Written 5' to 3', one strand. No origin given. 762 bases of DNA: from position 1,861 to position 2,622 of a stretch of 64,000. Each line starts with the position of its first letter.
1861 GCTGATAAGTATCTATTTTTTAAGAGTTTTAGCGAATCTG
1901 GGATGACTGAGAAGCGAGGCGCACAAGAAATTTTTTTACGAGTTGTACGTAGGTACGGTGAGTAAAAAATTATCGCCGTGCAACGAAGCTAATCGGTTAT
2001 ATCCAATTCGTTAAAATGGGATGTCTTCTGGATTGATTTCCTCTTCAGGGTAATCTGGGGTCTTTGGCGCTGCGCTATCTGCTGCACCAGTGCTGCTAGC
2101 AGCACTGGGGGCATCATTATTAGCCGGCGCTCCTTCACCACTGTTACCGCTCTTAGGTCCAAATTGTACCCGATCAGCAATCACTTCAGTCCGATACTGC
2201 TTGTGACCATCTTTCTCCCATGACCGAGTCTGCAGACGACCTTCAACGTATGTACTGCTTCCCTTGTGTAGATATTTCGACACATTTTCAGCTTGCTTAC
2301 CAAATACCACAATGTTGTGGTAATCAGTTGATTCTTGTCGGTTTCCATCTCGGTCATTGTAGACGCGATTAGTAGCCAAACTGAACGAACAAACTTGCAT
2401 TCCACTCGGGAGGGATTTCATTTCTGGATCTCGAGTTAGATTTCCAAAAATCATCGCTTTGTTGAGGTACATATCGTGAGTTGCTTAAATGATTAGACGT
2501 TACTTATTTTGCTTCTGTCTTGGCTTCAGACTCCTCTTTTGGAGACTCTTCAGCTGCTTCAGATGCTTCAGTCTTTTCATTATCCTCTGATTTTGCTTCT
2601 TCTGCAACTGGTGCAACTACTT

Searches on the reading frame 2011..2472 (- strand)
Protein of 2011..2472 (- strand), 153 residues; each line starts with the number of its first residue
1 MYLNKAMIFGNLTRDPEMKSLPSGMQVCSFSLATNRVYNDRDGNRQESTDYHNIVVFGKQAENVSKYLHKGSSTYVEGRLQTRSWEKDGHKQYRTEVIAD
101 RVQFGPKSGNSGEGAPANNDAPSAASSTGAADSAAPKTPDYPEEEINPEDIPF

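Call 87: search_protein_families(library=pfam, proteins=[window:2011-2472:-], max_evalue=0.001)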
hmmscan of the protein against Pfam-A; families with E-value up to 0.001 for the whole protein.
window:2011-2472:- (153 aa): 1 family
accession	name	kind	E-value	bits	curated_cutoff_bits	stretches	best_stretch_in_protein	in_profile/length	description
PF00436.31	SSB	-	8.4e-39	132.3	26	1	3-104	1-103/104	Single-strand binding protein family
